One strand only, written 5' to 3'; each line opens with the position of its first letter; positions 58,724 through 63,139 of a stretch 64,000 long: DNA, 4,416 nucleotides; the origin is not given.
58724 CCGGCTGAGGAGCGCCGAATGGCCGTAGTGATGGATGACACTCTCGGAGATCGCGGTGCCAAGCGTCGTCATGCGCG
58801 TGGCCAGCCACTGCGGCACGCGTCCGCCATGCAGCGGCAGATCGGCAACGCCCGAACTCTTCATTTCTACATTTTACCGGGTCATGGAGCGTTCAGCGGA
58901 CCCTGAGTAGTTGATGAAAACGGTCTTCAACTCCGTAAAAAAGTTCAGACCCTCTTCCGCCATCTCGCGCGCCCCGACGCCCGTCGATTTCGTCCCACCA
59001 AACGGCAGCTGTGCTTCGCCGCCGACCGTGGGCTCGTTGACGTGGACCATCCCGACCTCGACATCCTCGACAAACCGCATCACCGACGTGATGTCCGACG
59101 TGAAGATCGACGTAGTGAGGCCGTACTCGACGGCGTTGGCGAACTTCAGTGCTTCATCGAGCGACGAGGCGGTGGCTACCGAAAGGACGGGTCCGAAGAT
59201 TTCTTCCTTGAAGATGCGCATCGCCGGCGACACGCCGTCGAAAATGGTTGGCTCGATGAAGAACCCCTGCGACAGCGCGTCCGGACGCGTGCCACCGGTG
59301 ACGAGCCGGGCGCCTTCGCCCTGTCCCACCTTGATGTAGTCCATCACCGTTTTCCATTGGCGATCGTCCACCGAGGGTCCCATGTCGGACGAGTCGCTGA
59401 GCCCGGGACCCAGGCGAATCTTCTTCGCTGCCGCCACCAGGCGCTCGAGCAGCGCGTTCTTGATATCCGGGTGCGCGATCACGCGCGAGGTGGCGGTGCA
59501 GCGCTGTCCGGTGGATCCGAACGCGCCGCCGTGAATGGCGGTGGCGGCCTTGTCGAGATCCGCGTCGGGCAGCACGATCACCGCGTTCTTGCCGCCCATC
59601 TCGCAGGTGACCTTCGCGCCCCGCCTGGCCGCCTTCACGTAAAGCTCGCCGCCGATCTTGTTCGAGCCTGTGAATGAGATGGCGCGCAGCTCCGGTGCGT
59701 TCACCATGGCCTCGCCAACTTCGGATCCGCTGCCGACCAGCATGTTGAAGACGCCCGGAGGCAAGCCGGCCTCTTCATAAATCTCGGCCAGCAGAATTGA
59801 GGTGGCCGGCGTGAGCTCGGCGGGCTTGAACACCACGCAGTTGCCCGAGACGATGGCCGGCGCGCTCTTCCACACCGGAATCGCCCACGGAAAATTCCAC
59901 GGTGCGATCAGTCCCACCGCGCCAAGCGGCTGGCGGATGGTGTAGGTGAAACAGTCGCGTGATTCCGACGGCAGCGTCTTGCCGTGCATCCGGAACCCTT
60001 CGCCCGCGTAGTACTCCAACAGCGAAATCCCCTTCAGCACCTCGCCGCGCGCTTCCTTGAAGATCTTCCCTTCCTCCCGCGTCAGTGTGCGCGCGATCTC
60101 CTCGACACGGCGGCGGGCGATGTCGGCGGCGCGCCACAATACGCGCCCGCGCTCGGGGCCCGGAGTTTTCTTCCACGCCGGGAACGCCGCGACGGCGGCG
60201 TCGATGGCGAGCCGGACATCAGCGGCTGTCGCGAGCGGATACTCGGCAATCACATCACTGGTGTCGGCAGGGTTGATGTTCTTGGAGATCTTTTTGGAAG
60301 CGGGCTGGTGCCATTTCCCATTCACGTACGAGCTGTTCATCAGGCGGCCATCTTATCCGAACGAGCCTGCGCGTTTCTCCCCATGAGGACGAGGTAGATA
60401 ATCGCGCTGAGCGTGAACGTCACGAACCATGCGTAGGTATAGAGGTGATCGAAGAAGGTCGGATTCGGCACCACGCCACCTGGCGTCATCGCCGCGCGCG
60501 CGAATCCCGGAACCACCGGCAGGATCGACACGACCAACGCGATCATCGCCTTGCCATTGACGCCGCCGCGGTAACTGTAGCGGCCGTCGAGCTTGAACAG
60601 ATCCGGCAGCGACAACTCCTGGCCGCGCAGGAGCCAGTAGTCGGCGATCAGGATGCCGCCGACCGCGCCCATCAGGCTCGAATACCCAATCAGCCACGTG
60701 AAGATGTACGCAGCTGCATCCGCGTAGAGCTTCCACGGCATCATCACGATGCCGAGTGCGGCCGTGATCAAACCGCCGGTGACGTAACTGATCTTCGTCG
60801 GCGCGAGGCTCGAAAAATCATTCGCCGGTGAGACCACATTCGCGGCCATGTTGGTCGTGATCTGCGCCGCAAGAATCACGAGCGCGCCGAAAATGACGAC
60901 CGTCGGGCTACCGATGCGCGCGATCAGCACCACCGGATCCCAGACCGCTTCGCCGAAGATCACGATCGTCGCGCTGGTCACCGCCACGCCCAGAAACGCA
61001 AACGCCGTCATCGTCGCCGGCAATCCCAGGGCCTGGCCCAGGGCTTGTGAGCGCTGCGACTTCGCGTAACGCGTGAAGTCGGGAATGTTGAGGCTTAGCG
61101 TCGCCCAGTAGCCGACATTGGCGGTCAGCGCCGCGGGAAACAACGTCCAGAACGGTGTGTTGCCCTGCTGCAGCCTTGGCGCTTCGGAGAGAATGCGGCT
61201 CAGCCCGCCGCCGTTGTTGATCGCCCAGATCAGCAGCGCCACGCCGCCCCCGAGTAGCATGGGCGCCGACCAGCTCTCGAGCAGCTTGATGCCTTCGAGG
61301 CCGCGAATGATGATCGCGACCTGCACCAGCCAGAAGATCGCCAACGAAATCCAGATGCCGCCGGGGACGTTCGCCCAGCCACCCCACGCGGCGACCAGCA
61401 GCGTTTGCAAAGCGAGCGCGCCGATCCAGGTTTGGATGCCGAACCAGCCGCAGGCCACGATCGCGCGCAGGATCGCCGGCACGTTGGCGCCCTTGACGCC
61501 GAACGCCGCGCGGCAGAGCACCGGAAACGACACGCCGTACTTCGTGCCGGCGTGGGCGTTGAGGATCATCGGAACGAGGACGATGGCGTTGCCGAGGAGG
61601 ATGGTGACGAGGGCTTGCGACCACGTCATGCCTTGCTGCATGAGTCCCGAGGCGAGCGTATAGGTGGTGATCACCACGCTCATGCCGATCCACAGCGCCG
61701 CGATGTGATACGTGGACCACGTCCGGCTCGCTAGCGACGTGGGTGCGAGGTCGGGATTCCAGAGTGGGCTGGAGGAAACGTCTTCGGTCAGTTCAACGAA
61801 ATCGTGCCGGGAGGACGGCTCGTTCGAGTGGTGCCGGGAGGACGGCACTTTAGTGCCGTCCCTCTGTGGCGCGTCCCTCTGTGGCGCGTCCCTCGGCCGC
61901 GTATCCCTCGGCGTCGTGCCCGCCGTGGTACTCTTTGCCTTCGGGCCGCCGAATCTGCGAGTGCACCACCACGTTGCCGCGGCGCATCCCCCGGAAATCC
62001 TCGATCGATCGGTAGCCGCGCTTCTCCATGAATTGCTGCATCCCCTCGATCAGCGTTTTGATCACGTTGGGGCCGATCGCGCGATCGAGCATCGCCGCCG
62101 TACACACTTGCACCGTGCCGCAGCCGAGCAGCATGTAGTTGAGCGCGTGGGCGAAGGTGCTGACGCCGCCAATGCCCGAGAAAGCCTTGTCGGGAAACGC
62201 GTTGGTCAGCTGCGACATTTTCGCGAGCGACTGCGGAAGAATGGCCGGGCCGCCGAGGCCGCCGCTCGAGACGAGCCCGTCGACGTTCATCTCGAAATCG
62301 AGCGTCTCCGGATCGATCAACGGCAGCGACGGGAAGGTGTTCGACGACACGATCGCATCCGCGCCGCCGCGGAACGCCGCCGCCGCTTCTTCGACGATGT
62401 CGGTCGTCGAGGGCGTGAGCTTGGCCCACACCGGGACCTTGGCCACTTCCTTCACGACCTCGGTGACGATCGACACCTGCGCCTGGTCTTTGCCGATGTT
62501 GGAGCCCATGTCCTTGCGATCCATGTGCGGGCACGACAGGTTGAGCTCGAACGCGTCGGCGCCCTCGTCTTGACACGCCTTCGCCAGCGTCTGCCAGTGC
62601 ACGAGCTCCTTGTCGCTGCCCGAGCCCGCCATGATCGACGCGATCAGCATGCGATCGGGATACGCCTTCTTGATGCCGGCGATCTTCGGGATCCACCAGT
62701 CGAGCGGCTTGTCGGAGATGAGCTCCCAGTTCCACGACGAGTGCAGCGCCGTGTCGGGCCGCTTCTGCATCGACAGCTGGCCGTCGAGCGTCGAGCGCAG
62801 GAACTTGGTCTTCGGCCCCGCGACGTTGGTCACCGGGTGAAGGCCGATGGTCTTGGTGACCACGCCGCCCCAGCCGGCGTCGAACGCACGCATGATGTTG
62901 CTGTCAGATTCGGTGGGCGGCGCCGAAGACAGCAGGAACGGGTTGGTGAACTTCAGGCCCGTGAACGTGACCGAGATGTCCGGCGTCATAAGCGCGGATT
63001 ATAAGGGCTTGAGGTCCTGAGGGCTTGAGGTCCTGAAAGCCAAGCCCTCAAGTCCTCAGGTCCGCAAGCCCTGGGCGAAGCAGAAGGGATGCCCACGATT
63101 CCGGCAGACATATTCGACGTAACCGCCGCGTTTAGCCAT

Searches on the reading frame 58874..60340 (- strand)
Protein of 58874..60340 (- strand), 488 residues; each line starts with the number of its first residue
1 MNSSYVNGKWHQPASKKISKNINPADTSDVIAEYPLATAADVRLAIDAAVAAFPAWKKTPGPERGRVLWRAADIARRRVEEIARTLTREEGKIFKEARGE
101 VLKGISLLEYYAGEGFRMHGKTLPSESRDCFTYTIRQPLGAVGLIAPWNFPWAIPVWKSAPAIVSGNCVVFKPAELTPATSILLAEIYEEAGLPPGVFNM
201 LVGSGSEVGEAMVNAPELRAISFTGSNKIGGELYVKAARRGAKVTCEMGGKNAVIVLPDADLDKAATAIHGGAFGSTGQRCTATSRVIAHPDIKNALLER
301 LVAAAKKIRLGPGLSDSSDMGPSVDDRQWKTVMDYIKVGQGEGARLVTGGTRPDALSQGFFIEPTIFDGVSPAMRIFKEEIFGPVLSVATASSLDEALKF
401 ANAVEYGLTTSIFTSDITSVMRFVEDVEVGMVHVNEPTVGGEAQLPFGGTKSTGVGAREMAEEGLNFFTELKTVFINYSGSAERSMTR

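Call 57: search_protein_families(library=pfam, proteins=[window:58874-60340:-], max_evalue=0.001)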
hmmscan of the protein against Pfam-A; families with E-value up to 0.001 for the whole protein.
window:58874-60340:- (488 aa): 1 family
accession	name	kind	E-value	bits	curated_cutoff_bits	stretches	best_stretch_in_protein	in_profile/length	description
PF00171.27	Aldedh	-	6e-170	566.2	23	1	10-474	1-461/461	Aldehyde dehydrogenase family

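Call 62: find_encoding_contigs(protein=window:58874-60340:-, flank=2000, max_places=2)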
Protein window:58874-60340:- (488 aa): no gene with exactly this product is on record in the collection.

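Call 64: find_homologous_proteins(query=window:58874-60340:-, max_evalue=1e-100)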
Query window:58874-60340:- (488 aa): 7269 proteins with E <= 1e-100 among 8000 candidates; the best 120 are listed.
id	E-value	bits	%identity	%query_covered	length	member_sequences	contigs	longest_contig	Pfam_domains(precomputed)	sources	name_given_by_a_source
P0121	0.0e+0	1028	93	100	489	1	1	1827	PF00171.28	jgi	jgi:acyl-CoA reductase-like NAD-dependent aldehyde dehydrogenase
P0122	0.0e+0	1027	93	100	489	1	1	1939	PF00171.28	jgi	jgi:acyl-CoA reductase-like NAD-dependent aldehyde dehydrogenase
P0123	0.0e+0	1009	90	100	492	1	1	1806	PF00171.28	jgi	jgi:aldehyde dehydrogenase (NAD+)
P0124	1.1e-297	1005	90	99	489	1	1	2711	PF00171.28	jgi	jgi:acyl-CoA reductase-like NAD-dependent aldehyde dehydrogenase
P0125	1.4e-297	1005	91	100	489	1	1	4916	PF00171.28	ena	-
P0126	2.5e-297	1004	90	100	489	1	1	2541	PF00171.28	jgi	jgi:alpha-ketoglutaric semialdehyde dehydrogenase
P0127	3.5e-297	1004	91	100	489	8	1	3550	PF00171.28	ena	-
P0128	8.9e-297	1002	90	100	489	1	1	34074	PF00171.28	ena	-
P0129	1.7e-296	1001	90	100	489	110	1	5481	PF00171.28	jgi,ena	-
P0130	1.7e-296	1001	90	100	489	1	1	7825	PF00171.28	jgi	jgi:alpha-ketoglutaric semialdehyde dehydrogenase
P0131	2.1e-296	1001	90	100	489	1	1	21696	PF00171.28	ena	-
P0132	5.1e-296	1000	90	100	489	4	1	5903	PF00171.28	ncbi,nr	ncbi:MAG TPA: aldehyde dehydrogenase family protein [Vicinamibacterales bacterium]|nr:aldehyde dehyd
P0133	8.8e-296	999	90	100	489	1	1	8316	PF00171.28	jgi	jgi:aldehyde dehydrogenase (NAD+)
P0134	9.6e-296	999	90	100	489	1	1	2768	PF00171.28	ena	-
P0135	2.9e-295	997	89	100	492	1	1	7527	PF00171.28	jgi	jgi:acyl-CoA reductase-like NAD-dependent aldehyde dehydrogenase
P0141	1.3e-294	995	90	100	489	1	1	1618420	PF00171.28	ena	-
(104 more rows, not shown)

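Call 89: list_cluster_members(proteins=[window:58874-60340:-, window:700-3198:-, window:60340-61848:-, window:61850-62989:-, window:87-524:-, window:53888-56050:-, window:56047-56862:-, window:29531-30148:-, window:38878-40458:-, window:26551-29601:-])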
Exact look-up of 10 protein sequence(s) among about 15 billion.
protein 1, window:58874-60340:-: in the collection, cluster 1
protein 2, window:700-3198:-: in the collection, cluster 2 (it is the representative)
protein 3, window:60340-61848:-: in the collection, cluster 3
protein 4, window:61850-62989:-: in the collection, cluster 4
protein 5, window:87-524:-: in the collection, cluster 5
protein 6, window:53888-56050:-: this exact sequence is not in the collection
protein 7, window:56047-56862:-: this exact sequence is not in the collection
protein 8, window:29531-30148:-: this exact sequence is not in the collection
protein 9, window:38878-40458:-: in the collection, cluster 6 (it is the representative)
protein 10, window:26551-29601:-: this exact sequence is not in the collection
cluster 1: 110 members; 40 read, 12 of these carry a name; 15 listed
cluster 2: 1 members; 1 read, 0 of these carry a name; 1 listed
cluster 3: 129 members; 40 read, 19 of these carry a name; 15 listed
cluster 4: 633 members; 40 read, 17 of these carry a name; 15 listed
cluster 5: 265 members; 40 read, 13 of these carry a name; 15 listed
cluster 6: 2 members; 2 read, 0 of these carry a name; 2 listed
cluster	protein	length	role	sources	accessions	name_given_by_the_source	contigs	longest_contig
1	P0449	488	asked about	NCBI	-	-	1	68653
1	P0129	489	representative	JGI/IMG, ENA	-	-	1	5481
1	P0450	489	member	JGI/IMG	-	acyl-CoA reductase-like NAD-dependent aldehyde dehydrogenase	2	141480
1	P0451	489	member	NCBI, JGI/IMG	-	aldehyde dehydrogenase (NAD+)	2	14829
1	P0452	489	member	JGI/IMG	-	acyl-CoA reductase-like NAD-dependent aldehyde dehydrogenase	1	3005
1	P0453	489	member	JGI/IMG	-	acyl-CoA reductase-like NAD-dependent aldehyde dehydrogenase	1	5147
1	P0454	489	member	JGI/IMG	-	acyl-CoA reductase-like NAD-dependent aldehyde dehydrogenase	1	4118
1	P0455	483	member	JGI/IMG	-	aldehyde dehydrogenase (NAD+)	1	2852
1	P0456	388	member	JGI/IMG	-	aldehyde dehydrogenase (NAD+)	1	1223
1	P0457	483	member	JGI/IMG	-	aldehyde dehydrogenase (NAD+)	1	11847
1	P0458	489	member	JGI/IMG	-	aldehyde dehydrogenase (NAD+)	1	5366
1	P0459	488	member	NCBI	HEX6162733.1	MAG TPA: aldehyde dehydrogenase family protein [Vicinamibacterales bacterium]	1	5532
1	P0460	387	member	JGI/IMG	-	aldehyde dehydrogenase (NAD+)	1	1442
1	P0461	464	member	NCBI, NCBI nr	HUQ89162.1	MAG TPA: aldehyde dehydrogenase family protein, partial [Vicinamibacterales bacterium] | aldehyde dehydrogenase family protein [Vicinamibacterales bacterium]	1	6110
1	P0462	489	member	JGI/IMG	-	-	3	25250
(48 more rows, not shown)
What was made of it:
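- The source is a metagenome-type contig of 68,653 bp (call 89).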

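Call 91: find_encoding_contigs(protein=P0141, flank=10000, max_places=1)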
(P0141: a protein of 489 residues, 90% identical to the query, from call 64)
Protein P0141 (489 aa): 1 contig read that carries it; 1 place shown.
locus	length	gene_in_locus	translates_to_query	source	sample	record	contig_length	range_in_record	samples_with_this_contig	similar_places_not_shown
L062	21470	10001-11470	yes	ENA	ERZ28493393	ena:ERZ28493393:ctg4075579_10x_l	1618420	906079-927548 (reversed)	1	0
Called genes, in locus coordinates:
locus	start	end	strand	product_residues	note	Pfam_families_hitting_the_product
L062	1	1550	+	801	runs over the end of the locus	PF12704:MacB_PCD, PF02687:FtsX, PF12704:MacB_PCD, PF02687:FtsX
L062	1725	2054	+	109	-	PF01906:YbjQ_1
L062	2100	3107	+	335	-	PF03446:NAD_binding_2, PF03807:F420_oxidored, PF00393:6PGD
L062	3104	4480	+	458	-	PF00479:G6PD_N, PF02781:G6PD_C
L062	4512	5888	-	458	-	PF07969:Amidohydro_3 (weak), PF01979:Amidohydro_1, PF12890:DHOase (weak), PF07969:Amidohydro_3 (weak)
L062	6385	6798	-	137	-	-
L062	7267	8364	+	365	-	PF01180:DHO_dh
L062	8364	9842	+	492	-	PF02133:Transp_cyt_pur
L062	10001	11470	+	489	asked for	PF00171:Aldedh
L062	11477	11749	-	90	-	-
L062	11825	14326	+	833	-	PF12704:MacB_PCD, PF02687:FtsX, PF12704:MacB_PCD, PF02687:FtsX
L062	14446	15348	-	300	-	-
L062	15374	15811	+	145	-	PF01242:PTPS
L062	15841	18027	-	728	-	PF13620:CarboxypepD_reg, PF13715:CarbopepD_reg_2 (faint), PF07715:Plug, PF00593:TonB_dep_Rec_b-barrel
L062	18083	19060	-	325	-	PF05569:Peptidase_M56, PF01435:Peptidase_M48 (weak)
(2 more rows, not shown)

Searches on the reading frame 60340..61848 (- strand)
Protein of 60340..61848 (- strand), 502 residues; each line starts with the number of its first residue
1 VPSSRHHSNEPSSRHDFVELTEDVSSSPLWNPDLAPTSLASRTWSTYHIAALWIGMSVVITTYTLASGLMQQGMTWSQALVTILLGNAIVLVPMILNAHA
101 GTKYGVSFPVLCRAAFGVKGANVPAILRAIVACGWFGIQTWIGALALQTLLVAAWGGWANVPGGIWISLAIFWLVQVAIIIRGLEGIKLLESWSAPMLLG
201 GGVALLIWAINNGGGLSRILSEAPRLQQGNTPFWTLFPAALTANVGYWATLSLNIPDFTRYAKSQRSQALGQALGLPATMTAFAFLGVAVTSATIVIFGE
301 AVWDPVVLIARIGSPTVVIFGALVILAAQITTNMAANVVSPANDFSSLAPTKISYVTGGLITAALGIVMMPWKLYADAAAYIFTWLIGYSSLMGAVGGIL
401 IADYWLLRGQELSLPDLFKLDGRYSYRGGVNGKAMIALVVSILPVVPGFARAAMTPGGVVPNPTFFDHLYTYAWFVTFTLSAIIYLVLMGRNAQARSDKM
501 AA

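Call 57: search_protein_families(library=pfam, proteins=[window:60340-61848:-], max_evalue=0.001)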
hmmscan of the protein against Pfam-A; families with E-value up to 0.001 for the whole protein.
window:60340-61848:- (502 aa): 1 family
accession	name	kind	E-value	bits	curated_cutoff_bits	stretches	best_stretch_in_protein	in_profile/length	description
PF02133.21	Transp_cyt_pur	-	1.1e-107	361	23.5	1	40-476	5-439/440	Permease for cytosine/purines, uracil, thiamine, allantoin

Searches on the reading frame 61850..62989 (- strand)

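Call 57: search_protein_families(library=pfam, proteins=[window:61850-62989:-], max_evalue=0.001)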
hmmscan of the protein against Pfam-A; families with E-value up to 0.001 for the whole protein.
window:61850-62989:- (379 aa): 1 family
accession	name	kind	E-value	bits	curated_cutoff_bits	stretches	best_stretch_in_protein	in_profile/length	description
PF01180.27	DHO_dh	-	7.8e-26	91.4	27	1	132-315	109-289/291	Dihydroorotate dehydrogenase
